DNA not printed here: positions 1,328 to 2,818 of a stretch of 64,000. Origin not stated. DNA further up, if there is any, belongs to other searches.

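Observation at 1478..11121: Tandem array of seven LivK-family substrate-binding lipoproteins with no transporter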

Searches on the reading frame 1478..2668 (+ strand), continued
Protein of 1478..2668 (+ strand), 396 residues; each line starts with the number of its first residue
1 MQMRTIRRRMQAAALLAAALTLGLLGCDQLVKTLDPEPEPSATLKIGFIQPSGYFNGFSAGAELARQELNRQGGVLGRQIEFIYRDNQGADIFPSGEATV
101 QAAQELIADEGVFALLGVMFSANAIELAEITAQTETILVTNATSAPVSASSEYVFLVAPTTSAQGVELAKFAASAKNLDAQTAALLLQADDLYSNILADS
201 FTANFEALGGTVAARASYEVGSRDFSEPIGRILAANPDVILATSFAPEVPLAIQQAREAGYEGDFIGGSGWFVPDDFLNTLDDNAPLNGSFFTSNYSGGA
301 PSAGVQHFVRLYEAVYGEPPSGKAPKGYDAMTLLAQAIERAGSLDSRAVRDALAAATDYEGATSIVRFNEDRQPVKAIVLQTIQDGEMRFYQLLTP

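Call 43: find_encoding_contigs(protein=P0016, flank=10000, max_places=3)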
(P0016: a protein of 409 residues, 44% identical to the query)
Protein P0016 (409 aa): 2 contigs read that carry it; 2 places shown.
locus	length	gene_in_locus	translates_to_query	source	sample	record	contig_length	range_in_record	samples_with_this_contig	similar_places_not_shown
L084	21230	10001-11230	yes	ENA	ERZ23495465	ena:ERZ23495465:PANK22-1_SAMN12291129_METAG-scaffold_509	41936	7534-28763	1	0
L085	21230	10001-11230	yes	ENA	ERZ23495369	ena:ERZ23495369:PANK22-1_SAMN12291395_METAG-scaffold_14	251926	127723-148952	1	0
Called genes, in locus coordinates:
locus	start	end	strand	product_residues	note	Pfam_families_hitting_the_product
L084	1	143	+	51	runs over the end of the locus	-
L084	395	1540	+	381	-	PF13458:Peripla_BP_6, PF01094:ANF_receptor, PF13433:Peripla_BP_5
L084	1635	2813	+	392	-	PF13458:Peripla_BP_6, PF01094:ANF_receptor, PF13433:Peripla_BP_5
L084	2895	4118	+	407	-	PF13458:Peripla_BP_6, PF13433:Peripla_BP_5 (faint)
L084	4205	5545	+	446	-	PF13458:Peripla_BP_6, PF01094:ANF_receptor, PF13433:Peripla_BP_5 (faint)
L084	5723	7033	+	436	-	PF13458:Peripla_BP_6, PF01094:ANF_receptor, PF13433:Peripla_BP_5 (weak)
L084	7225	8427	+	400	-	PF13458:Peripla_BP_6, PF01094:ANF_receptor, PF13433:Peripla_BP_5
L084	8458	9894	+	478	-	PF13458:Peripla_BP_6, PF01094:ANF_receptor, PF13433:Peripla_BP_5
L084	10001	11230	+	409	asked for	PF13458:Peripla_BP_6, PF01094:ANF_receptor, PF13433:Peripla_BP_5 (faint)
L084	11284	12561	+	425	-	PF13458:Peripla_BP_6, PF01094:ANF_receptor, PF13433:Peripla_BP_5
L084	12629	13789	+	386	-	PF13458:Peripla_BP_6, PF13433:Peripla_BP_5, PF01094:ANF_receptor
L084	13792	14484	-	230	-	PF04029:2-ph_phosp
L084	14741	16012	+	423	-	PF01408:GFO_IDH_MocA, PF22725:GFO_IDH_MocA_C3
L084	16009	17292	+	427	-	PF00202:Aminotran_3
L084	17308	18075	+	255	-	PF03819:MazG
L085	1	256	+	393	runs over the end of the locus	PF13458:Peripla_BP_6, PF01094:ANF_receptor, PF13433:Peripla_BP_5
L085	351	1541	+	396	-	PF13458:Peripla_BP_6, PF01094:ANF_receptor, PF13433:Peripla_BP_5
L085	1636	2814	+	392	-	PF13458:Peripla_BP_6, PF01094:ANF_receptor, PF13433:Peripla_BP_5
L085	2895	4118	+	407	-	PF13458:Peripla_BP_6, PF13433:Peripla_BP_5 (faint)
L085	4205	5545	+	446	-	PF13458:Peripla_BP_6, PF01094:ANF_receptor, PF13433:Peripla_BP_5 (faint)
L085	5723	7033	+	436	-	PF13458:Peripla_BP_6, PF01094:ANF_receptor, PF13433:Peripla_BP_5 (weak)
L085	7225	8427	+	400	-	PF13458:Peripla_BP_6, PF01094:ANF_receptor, PF13433:Peripla_BP_5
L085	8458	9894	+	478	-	PF13458:Peripla_BP_6, PF01094:ANF_receptor, PF13433:Peripla_BP_5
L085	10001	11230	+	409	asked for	PF13458:Peripla_BP_6, PF01094:ANF_receptor, PF13433:Peripla_BP_5 (faint)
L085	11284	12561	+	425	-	PF13458:Peripla_BP_6, PF01094:ANF_receptor, PF13433:Peripla_BP_5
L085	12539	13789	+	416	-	PF13458:Peripla_BP_6, PF13433:Peripla_BP_5, PF01094:ANF_receptor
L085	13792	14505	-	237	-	PF04029:2-ph_phosp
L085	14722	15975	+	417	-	PF01408:GFO_IDH_MocA, PF22725:GFO_IDH_MocA_C3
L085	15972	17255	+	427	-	PF00202:Aminotran_3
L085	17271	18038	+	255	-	PF03819:MazG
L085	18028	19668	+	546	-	PF01839:FG-GAP (faint), PF13517:FG-GAP_3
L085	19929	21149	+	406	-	PF00154:RecA_N, PF08423:Rad51, PF06745:ATPase (weak), PF27531:MT3502_N (faint), PF21096:RecA_C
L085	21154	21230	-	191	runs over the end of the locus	PF05198:IF3_N, PF00707:IF3_C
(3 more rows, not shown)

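Call 62: predict_structure(alignment_id=A3)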
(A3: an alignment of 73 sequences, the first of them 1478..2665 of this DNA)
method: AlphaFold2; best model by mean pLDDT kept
length: 396 residues; sequences in the alignment: 73
mean_pLDDT: 91.8   pTM: 0.85
mean pLDDT of the five models: 91.8, 91.2, 90.7, 90.6, 89.6
residues with pLDDT >= 90: 327; 70-90: 29; 50-70: 32; < 50: 8
segments of 3 or more residues with pLDDT < 50: 34-38
pLDDT, mean of each block of 10 residues (from residue 1): 58 65 52 49 92 87 98 97 95 93 98 96 95 98 93 96 97 98 97 94 99 98 98 98 97 98 97 91 97 94 95 95 93 99 98 97 95 95 96 91
secondary structure, 60 per line:
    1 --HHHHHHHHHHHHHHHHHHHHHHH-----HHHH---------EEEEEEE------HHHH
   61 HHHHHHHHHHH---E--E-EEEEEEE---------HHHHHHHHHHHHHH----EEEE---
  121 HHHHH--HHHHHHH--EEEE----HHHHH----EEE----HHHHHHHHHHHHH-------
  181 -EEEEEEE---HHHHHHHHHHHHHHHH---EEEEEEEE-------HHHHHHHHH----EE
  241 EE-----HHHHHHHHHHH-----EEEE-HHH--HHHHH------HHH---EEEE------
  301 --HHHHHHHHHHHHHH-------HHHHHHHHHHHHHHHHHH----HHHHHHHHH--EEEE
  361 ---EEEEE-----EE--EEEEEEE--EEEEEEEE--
elements in order: H3-25 H31-34 E44-50 H57-71 E80-86 H96-109 E114-117 H121-125 H128-134 E137-140 H145-149 E154-156 H161-173 E182-188 H192-207 E211-218 H226-234 E239-242 H248-258 E264-267 H274-278 E291-294 H303-316 H324-341 H346-354 E357-360 E364-368 E378-384 E387-394

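Call 66: fold_search(model_id=the predicted structure, library=pdb)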
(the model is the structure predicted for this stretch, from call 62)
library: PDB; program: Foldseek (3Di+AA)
matches with E <= 10: 1835; with E <= 0.001: 1064
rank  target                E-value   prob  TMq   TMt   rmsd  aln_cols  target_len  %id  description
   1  3td9                  3.1e-31  1.00  0.76  0.84   3.3       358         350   28  Crystal structure of a Leucine binding protein LivK (TM1135) from Thermotoga maritima MSB8 at 1.90 A resolution (released 2011-09-07)
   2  4gnr                  4.0e-29  1.00  0.76  0.86   3.1       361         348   25  1.0 Angstrom resolution crystal structure of the branched-chain amino acid transporter substrate binding protein LivJ fr (released 2012-09-05)
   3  3hut                  1.1e-25  1.00  0.76  0.86   2.9       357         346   24  Crystal structure of a putative branched-chain amino acid ABC transporter from Rhodospirillum rubrum (released 2009-06-30)
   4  4q6b                  1.0e-24  1.00  0.75  0.88   3.1       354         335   25  Crystal Structure of ABC Transporter Substrate-Binding Protein fromDesulfitobacterium hafniense complex with Leu (released 2014-07-02)
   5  4nv3_A                1.1e-24  1.00  0.74  0.79   3.6       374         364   20  The crystal structure of a solute-binding protein (N280D mutant) from Anabaena variabilis ATCC 29413 in complex with v (released 2013-12-11)
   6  4mlc                  3.6e-24  1.00  0.76  0.89   2.7       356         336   26  ABC Transporter Substrate-Binding Protein fromDesulfitobacterium hafniense (released 2013-09-18)
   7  4obb_A                5.0e-24  1.00  0.73  0.79   3.6       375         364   19  The crystal structure of a solute-binding protein from Anabaena variabilis ATCC 29413 in complex with (3S)-3-methyl-2- (released 2014-03-19)
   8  3i45                  1.8e-23  1.00  0.73  0.76   3.5       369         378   22  CRYSTAL STRUCTURE OF putative twin-arginine translocation pathway signal protein from Rhodospirillum rubrum Atcc 11170 (released 2009-07-14)
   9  4ey3                  3.5e-23  1.00  0.72  0.77   4.0       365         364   24  Crystal structure of solute binding protein of ABC transporter in complex with p-hydroxybenzoic acid (released 2012-05-30)
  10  4zpj                  4.9e-23  1.00  0.77  0.82   3.1       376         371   21  ABC transporter substrate-binding protein from Sphaerobacter thermophilus (released 2015-05-20)
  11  4evq_A                5.9e-23  1.00  0.72  0.78   3.8       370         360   20  Crystal structure of ABC transporter from R. palustris - solute binding protein (RPA0668) in complex with 4-hydroxyben (released 2012-05-23)
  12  4n0q_B                7.4e-23  1.00  0.72  0.82   3.4       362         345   22  Crystal Structure of an ABC transporter, substrate-binding protein from Brucella melitensis 16M in complex with L-Leuc (released 2013-11-06)
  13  8tg1_A                7.8e-23  1.00  0.71  0.76   3.9       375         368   21  Caldicellulosiruptor saccharolyticus periplasmic urea-binding protein (released 2024-06-19)
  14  4evq_B                1.5e-22  1.00  0.71  0.76   4.5       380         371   19  Crystal structure of ABC transporter from R. palustris - solute binding protein (RPA0668) in complex with 4-hydroxyben (released 2012-05-23)
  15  4eyg_A                2.1e-22  1.00  0.71  0.76   4.2       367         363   24  Crystal structure of solute binding protein of ABC transporter from Rhodopseudomonas palustris BisB5 in complex with v (released 2012-05-30)
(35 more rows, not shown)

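Call 73: search_protein_families(library=pfam, proteins=[L009:8709-9767:-, L009:7414-8688:-, L009:11187-11996:+, L009:12032-13066:+, L009:13130-14167:+, L011:11245-12384:-, L011:3103-6114:+, L011:7874-8317:+], max_evalue=0.001)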
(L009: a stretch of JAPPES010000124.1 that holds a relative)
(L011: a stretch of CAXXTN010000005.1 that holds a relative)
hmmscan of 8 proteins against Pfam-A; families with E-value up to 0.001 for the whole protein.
L009:8709-9767:- (352 aa): 1 family
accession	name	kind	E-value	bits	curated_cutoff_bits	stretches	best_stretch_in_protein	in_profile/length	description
PF00296.26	Bac_luciferase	-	1.6e-45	156.3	27.9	1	1-315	1-311/314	Luciferase-like monooxygenase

L009:7414-8688:- (424 aa): 1 family
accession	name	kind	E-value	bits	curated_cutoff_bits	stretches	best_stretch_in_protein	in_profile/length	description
PF04734.18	Ceramidase_alk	-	8.1e-05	21.9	32.1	0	35-97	34-100/509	Neutral/alkaline non-lysosomal ceramidase, N-terminal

L009:11187-11996:+ (269 aa): 4 families
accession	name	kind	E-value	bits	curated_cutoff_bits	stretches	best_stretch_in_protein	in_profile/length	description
PF13242.12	Hydrolase_like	-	1.1e-22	80.1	22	1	192-265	2-75/75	HAD-hyrolase-like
PF13344.12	Hydrolase_6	-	5.4e-22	78.2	27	1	22-118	1-98/101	Haloacid dehalogenase-like hydrolase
PF00702.32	Hydrolase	-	1.6e-12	48.7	26.4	1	180-231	141-190/191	haloacid dehalogenase-like hydrolase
PF13419.12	HAD_2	-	1.5e-11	45.2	23.8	1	180-238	121-178/178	Haloacid dehalogenase-like hydrolase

L009:12032-13066:+ (344 aa): 4 families
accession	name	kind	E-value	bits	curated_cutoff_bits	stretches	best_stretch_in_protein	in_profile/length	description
PF01408.29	GFO_IDH_MocA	-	4.3e-21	76.3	24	1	7-122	2-117/120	Oxidoreductase family, NAD-binding Rossmann fold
PF02894.22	GFO_IDH_MocA_C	-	7.3e-18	65.6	22.9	1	138-342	2-216/218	Oxidoreductase family, C-terminal alpha/beta domain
PF22725.1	GFO_IDH_MocA_C3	-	1.3e-15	57.9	27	1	134-262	2-123/124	GFO/IDH/MocA C-terminal domain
PF03447.22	NAD_binding_3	-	3.9e-06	28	24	1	9-121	3-113/116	Homoserine dehydrogenase, NAD binding domain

L009:13130-14167:+ (345 aa): 2 families
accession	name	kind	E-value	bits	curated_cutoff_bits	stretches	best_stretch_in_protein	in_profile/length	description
PF01408.29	GFO_IDH_MocA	-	4.6e-17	63.3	24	1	4-128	3-119/120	Oxidoreductase family, NAD-binding Rossmann fold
PF22725.1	GFO_IDH_MocA_C3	-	0.00099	19.5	27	0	164-250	47-122/124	GFO/IDH/MocA C-terminal domain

L011:11245-12384:- (379 aa): 1 family
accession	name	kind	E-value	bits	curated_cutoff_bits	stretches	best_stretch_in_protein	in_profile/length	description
PF03372.29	Exo_endo_phos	-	2.1e-14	54.3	24.5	1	65-369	1-225/225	Endonuclease/Exonuclease/phosphatase family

L011:3103-6114:+ (1003 aa): 5 families
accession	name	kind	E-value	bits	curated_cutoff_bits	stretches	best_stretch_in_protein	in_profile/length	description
PF04389.22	Peptidase_M28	-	4.9e-38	131.2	21.3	1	678-884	1-189/193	Peptidase family M28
PF07676.18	PD40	-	7.4e-33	112.2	20.9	3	336-373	2-38/38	WD40-like Beta Propeller Repeat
PF13180.12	PDZ_2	-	2.4e-10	41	27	1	930-997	11-78/80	PDZ domain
PF17820.7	PDZ_6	-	4.5e-07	30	27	1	936-977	3-43/54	PDZ domain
PF00595.29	PDZ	-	3.3e-06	27.8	23.2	1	930-966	24-60/81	PDZ domain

L011:7874-8317:+ (147 aa): 1 family
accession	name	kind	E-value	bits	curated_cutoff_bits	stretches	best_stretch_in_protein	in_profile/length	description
PF20664.2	DUF6814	-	0.00061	20.4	25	0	1-63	1-62/71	Family of unknown function (DUF6814)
